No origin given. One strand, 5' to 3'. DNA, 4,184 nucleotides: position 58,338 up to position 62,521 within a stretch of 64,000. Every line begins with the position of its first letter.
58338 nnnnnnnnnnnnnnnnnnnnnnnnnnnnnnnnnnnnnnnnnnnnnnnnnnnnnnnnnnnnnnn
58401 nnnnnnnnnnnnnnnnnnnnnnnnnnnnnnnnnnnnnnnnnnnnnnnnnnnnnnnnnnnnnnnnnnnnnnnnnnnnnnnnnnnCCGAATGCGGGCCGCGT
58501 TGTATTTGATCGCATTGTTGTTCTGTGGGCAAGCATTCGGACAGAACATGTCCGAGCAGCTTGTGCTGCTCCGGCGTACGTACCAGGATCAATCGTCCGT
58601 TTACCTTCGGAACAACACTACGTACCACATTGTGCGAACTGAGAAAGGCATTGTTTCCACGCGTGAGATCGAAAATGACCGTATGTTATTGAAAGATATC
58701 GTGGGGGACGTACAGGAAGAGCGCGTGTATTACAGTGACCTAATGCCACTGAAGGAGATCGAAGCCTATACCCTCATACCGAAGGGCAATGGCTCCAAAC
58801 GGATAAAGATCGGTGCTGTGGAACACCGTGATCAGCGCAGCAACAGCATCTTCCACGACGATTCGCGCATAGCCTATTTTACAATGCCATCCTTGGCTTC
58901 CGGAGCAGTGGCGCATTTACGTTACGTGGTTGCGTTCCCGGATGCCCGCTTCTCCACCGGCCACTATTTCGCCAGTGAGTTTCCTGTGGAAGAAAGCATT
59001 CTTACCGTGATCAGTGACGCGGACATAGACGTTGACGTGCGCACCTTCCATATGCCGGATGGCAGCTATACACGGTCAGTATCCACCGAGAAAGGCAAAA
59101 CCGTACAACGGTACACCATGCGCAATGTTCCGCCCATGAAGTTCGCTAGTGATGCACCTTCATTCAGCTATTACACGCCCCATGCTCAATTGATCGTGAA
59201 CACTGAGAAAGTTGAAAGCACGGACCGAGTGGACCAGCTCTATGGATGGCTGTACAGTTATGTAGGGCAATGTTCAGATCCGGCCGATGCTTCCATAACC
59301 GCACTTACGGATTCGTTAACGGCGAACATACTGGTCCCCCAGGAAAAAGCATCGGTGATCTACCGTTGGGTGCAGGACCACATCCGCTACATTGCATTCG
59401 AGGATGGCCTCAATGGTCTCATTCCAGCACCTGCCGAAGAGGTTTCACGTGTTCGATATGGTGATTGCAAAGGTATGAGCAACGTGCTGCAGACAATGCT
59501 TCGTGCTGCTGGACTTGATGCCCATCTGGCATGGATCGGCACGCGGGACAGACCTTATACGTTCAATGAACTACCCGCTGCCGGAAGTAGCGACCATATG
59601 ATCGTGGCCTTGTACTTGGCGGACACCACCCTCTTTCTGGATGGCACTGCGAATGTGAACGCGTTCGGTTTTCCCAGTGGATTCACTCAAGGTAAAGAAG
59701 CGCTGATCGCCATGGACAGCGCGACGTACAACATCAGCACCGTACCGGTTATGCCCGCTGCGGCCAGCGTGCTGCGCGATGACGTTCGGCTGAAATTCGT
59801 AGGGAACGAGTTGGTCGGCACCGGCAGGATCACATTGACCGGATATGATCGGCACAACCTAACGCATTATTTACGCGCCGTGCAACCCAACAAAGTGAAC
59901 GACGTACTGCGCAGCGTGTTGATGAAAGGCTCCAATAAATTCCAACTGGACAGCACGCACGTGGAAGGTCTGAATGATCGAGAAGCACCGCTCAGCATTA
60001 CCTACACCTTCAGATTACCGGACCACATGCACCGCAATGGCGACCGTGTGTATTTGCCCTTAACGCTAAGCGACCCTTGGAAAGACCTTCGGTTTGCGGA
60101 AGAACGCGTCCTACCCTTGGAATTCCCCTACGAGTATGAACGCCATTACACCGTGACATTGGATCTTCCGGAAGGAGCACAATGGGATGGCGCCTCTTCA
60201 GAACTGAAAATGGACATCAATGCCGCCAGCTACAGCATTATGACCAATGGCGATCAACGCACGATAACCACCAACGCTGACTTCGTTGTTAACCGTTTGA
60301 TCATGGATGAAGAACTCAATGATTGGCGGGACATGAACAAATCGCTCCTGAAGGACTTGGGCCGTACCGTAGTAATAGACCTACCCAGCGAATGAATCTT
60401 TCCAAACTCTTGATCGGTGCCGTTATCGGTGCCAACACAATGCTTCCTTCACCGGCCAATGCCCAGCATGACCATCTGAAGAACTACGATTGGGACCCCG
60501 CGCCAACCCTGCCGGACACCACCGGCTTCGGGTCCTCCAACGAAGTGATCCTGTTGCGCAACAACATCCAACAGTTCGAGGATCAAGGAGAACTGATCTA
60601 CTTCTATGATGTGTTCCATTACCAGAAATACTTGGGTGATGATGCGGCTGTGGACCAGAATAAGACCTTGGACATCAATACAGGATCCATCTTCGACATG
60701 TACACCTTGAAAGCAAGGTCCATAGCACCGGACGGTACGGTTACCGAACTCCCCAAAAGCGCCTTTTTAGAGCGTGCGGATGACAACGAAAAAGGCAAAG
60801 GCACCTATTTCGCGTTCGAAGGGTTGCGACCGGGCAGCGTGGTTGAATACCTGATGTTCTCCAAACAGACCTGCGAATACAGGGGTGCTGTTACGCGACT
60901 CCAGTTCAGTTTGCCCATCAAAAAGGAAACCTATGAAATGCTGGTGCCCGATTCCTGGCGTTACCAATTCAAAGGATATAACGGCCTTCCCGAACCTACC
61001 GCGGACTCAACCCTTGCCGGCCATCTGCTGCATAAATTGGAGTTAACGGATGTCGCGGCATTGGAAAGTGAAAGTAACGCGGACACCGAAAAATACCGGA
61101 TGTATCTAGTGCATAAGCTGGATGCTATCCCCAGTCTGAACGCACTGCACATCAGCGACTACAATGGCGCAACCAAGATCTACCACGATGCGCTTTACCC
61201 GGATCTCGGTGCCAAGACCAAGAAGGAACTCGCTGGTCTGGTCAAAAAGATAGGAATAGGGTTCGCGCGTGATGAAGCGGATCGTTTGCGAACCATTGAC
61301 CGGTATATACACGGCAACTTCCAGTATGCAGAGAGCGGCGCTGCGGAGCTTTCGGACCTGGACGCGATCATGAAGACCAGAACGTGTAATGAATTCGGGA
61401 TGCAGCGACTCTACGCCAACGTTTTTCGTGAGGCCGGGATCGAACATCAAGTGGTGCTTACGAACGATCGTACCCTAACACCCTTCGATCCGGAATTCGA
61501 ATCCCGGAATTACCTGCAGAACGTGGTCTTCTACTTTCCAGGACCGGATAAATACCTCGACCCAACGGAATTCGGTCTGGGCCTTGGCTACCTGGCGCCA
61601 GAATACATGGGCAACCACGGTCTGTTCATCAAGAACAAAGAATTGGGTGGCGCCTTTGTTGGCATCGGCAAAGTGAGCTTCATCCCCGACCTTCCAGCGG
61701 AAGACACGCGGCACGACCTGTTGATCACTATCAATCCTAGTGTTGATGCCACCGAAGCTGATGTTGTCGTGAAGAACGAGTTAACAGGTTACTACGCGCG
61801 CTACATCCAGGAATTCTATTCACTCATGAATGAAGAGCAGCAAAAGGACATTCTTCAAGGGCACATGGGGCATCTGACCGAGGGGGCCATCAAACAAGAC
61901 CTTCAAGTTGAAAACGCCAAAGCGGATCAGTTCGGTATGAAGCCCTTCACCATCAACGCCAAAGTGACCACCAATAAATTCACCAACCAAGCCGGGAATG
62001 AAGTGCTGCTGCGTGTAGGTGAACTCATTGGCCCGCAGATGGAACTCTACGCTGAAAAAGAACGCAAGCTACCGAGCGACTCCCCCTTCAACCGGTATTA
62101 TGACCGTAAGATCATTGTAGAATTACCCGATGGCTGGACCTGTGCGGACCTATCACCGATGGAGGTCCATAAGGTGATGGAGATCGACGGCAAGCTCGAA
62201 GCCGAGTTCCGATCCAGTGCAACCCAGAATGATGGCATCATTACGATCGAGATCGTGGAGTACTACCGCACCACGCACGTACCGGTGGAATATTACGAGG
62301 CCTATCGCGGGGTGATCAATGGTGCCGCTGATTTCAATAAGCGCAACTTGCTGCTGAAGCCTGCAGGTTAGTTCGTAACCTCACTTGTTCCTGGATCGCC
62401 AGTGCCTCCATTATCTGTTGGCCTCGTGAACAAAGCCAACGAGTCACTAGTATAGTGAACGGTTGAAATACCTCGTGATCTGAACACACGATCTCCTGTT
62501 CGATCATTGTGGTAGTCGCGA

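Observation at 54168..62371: Tightly coupled operon of four secreted proteins: TPR, giant MORN-variant repeat protein and two transglutaminase-like paralogs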

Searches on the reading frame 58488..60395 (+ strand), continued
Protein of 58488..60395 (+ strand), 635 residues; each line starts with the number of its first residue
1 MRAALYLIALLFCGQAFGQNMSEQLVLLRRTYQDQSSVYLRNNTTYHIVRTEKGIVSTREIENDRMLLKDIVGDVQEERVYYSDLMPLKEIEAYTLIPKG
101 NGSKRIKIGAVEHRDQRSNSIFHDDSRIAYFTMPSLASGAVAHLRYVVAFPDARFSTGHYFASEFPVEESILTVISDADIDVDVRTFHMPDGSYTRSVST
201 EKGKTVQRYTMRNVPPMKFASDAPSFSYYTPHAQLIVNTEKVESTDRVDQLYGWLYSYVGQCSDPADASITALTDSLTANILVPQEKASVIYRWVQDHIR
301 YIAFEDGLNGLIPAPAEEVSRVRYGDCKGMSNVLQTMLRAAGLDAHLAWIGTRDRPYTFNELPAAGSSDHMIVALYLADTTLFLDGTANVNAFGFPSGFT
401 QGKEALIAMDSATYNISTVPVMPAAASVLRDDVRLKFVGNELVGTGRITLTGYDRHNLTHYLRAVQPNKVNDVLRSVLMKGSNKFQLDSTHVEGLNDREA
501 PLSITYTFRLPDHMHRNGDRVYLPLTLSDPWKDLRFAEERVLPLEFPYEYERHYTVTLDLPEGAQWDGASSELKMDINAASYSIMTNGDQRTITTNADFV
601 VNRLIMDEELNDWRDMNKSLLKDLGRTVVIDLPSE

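Call 26: search_solved_structures(query=A1, max_evalue=1, show_alignments=2)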
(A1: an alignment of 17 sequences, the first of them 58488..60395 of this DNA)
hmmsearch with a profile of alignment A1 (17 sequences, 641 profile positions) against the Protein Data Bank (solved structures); distinct sequences matched with E-value up to 1: 1.
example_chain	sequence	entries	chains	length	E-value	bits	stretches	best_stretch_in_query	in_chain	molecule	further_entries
3kd4_A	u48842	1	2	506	7.8e-05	24.4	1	164-352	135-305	Putative protease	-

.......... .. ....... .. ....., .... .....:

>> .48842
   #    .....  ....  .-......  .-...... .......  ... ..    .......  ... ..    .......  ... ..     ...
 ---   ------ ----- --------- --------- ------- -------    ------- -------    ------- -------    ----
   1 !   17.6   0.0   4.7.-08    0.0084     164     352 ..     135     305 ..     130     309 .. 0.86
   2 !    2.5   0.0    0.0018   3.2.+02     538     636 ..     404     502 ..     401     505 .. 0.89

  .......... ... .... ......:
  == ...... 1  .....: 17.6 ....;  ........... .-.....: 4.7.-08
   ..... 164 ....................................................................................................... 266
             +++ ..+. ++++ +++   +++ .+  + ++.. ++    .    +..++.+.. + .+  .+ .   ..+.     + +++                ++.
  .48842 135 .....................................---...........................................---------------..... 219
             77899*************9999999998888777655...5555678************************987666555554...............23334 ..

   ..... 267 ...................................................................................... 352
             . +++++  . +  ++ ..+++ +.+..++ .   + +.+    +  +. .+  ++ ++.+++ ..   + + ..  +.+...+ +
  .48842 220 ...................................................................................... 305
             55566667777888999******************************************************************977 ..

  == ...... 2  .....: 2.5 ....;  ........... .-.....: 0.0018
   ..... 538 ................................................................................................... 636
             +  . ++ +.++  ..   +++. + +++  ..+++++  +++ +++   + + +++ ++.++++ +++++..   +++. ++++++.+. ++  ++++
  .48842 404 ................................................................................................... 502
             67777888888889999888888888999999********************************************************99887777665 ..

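Call 44: search_protein_families(library=padloc, proteins=[window:58488-60395:+], max_evalue=0.01)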
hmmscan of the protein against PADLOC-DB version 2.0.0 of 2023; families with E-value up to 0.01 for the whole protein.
window:58488-60395:+ (635 aa): 0 families

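Call 45: predict_structure(alignment_id=A2)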
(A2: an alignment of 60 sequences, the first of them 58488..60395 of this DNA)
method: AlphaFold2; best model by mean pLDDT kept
length: 635 residues; sequences in the alignment: 60
mean_pLDDT: 92.2   pTM: 0.88
mean pLDDT of the five models: 92.2, 91.9, 91.0, 90.8, 90.8
residues with pLDDT >= 90: 520; 70-90: 90; 50-70: 23; < 50: 2
segments of 3 or more residues with pLDDT < 50: none
pLDDT, mean of each block of 10 residues (from residue 1): 82 61 93 96 98 95 96 76 92 93 91 78 77 93 97 93 97 96 93 95 97 94 91 90 74 93 94 98 97 96 77 93 94 98 98 88 90 97 95 93 96 96 97 95 97 95 92 94 93 94 98 91 93 91 94 98 88 96 95 97 95 96 94 83
secondary structure, 60 per line:
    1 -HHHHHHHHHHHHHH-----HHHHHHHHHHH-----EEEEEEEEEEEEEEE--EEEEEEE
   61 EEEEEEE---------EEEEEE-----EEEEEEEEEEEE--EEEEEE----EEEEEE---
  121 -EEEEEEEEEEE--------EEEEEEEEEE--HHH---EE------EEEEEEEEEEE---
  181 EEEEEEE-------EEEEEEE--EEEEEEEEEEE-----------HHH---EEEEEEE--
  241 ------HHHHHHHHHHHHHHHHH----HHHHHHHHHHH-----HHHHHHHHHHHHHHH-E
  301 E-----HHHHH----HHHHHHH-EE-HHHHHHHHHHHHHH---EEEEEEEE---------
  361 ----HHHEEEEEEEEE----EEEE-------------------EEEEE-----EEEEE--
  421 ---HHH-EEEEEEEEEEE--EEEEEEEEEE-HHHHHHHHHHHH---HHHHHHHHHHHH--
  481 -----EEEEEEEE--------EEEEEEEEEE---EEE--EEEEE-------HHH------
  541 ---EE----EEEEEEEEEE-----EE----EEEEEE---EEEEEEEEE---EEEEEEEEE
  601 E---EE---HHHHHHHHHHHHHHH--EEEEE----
elements in order: H2-15 H21-31 E37-51 E54-67 E77-82 E88-99 E102-107 E112-117 E122-132 E141-150 E167-177 E181-187 E195-201 E204-214 E232-238 H247-263 H268-278 H284-298 H307-311 H316-322 H327-340 E344-351 E368-376 E381-384 E404-408 E414-418 E428-438 E441-450 H452-463 H467-478 E486-493 E502-511 E515-517 E520-524 E550-559 E571-576 E580-588 E592-601 H610-624 E627-631

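Call 94: find_encoding_contigs(protein=P0076, flank=7000, max_places=1)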
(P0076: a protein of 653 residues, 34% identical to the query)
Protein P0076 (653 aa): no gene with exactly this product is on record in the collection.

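Call 95: find_encoding_contigs(protein=P0114, flank=7000, max_places=1)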
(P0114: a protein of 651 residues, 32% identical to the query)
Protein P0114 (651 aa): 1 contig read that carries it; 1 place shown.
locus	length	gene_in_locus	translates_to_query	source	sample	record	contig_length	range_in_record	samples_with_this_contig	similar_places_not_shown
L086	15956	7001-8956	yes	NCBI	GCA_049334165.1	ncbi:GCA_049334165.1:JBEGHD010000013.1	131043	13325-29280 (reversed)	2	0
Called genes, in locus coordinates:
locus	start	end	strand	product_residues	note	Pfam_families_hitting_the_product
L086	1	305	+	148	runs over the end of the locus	PF00011:HSP20, PF17886:ArsA_HSP20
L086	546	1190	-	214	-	-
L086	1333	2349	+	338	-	PF13280:WYL, PF25583:WCX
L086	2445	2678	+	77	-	-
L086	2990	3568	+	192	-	PF19788:DUF6272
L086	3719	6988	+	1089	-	PF07719:TPR_2 (faint), PF00515:TPR_1 (faint), PF07661:MORN_2 (faint)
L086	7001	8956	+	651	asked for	PF12969:DUF3857 (weak), PF01841:Transglut_core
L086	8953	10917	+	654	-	PF12969:DUF3857 (weak)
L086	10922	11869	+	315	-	PF20308:TPR-S (faint), PF13429:TPR_15 (weak), PF13174:TPR_6 (faint), PF13371:TPR_9 (faint), PF13424:TPR_12 (weak), PF23914:TPR_CcmH_CycH (weak), PF13424:TPR_12 (weak), PF00515:TPR_1 (weak), +11 more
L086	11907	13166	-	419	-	-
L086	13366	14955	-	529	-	PF00772:DnaB, PF20307:divDNAB (faint), PF13481:AAA_25, PF03796:DnaB_C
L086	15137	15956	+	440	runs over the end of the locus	PF17957:Big_7 (weak)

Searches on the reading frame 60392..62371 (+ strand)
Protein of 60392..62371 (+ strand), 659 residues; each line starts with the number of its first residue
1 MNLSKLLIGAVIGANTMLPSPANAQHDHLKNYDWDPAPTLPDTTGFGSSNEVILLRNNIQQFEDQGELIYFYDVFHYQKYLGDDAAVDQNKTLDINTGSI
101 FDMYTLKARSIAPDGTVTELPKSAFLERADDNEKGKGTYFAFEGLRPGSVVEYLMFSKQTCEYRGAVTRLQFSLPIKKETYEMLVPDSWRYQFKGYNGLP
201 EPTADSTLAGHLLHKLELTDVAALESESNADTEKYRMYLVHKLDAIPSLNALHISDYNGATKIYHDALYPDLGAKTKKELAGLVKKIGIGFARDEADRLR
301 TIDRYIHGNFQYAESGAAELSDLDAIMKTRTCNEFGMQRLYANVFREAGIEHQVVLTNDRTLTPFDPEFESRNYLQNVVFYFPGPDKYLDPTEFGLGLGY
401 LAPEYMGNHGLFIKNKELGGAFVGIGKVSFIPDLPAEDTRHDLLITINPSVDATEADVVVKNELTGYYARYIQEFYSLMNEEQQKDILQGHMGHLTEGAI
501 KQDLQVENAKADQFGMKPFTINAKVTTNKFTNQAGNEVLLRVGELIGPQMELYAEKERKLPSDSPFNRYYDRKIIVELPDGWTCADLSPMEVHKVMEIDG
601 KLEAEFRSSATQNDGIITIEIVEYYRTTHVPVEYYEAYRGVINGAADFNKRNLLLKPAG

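Call 3: search_protein_families(library=pfam, proteins=[window:60392-62371:+], max_evalue=0.01)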
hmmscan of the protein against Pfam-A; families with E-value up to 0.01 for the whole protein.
window:60392-62371:+ (659 aa): 1 family
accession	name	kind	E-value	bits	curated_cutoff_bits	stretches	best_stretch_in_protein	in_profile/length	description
PF12969.12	DUF3857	-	1.3e-08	35.5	24.6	1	106-223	41-168/170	Domain of Unknown Function with PDB structure (DUF3857)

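Call 10: search_solved_structures(query=window:60392-62371:+, max_evalue=1, show_alignments=2)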
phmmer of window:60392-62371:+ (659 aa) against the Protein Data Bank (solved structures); distinct sequences matched with E-value up to 1: 1.
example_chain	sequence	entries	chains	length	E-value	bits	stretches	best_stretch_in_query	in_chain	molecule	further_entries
6zsu_A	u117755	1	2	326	0.99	11.1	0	384-434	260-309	CgnE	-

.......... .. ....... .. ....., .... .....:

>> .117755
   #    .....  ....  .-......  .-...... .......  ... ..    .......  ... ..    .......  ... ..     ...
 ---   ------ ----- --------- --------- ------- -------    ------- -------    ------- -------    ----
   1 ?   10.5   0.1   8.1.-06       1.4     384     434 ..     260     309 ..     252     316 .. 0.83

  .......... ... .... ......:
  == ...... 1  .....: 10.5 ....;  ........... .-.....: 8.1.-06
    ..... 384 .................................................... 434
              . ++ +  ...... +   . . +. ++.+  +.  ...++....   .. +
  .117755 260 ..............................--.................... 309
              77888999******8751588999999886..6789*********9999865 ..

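Call 11: search_protein_families(library=ncbifam, proteins=[window:60392-62371:+], max_evalue=0.01)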
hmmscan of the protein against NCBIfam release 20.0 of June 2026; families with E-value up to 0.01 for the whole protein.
window:60392-62371:+ (659 aa): 0 families

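Call 27: find_homologous_proteins(query=window:60392-62371:+)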
Query window:60392-62371:+ (659 aa): 34 proteins with E <= 0.001 among 8000 candidates.
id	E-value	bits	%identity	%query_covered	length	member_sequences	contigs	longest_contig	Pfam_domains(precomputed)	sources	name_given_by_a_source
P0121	0.0e+0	1510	100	100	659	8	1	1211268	PF12969.13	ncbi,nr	ncbi:MAG: DUF3857 domain-containing protein [Flavobacteriales bacterium]|nr:DUF3857 domain-containin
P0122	1.2e-254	865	57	97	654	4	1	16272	PF12969.13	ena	-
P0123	4.7e-251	853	56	99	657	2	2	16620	PF12969.13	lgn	-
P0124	1.5e-247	842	56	98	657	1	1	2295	PF12969.13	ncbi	-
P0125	5.3e-246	836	55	96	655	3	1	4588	PF12969.13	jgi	jgi:hypothetical protein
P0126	5.6e-246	836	55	100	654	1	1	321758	PF12969.13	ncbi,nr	ncbi:MAG: DUF3857 domain-containing protein [Flavobacteriales bacterium]|nr:DUF3857 domain-containin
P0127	1.1e-245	835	54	100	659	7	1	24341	PF12969.13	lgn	-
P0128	4.7e-240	817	54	96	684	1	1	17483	PF12969.13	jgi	jgi:Domain of Unknown Function with PDB structure (DUF3857)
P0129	1.9e-239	815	54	96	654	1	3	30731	PF12969.13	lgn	-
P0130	3.0e-238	811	53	98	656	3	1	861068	PF12969.13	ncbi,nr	ncbi:MAG: DUF3857 domain-containing protein [Flavobacteriales bacterium]|nr:DUF3857 domain-containin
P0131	4.3e-234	797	53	96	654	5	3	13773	PF12969.13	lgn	-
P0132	1.6e-228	779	52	99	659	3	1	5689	PF12969.13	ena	-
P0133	2.7e-227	775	51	99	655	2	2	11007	PF12969.13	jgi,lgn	jgi:hypothetical protein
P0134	5.4e-227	774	53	97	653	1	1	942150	PF12969.13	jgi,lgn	jgi:hypothetical protein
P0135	6.2e-217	740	51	96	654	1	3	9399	PF12969.13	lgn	-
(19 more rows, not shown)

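Call 44: search_protein_families(library=padloc, proteins=[window:60392-62371:+], max_evalue=0.01)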
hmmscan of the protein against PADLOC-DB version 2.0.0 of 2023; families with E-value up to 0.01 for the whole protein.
window:60392-62371:+ (659 aa): 0 families

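Call 58: search_protein_representatives(alignment_id=A4)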
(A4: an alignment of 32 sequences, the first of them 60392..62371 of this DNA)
Query: 32 sequences, 654 profile positions. Proteins with E-value up to 0.001 (for the whole library): 5597; up to 1e-10: 2472; up to 1e-30: 814. The best 150 are listed.
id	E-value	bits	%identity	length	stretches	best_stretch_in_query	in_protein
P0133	0.0e+00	1018.3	-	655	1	1-652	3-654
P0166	4.8e-233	791.8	-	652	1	4-652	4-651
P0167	1.0e-224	764.2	-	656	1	3-652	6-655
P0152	1.9e-208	710.5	-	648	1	6-653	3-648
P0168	1.3e-207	707.7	-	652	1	2-652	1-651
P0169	6.4e-206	702.1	-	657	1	5-653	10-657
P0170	6.6e-206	702.1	-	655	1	1-652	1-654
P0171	4.0e-204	696.2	-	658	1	4-653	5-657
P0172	1.9e-201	687.4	-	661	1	4-653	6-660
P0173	7.3e-201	685.4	-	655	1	2-653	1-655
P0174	2.3e-200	683.7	-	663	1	8-653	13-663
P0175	5.8e-198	675.8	-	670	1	7-652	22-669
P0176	1.4e-197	674.5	-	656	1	4-651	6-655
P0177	5.5e-195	666.0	-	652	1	3-654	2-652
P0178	6.8e-195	665.7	-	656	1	5-652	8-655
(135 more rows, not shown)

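Call 78: search_solved_structures(query=A4, max_evalue=1, show_alignments=1)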
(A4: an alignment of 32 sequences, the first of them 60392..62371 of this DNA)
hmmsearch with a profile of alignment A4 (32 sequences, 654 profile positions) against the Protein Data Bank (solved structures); distinct sequences matched with E-value up to 1: 1.
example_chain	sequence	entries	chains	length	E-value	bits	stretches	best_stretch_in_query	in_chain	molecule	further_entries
3kd4_A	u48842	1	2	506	0.00029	22.6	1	132-350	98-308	Putative protease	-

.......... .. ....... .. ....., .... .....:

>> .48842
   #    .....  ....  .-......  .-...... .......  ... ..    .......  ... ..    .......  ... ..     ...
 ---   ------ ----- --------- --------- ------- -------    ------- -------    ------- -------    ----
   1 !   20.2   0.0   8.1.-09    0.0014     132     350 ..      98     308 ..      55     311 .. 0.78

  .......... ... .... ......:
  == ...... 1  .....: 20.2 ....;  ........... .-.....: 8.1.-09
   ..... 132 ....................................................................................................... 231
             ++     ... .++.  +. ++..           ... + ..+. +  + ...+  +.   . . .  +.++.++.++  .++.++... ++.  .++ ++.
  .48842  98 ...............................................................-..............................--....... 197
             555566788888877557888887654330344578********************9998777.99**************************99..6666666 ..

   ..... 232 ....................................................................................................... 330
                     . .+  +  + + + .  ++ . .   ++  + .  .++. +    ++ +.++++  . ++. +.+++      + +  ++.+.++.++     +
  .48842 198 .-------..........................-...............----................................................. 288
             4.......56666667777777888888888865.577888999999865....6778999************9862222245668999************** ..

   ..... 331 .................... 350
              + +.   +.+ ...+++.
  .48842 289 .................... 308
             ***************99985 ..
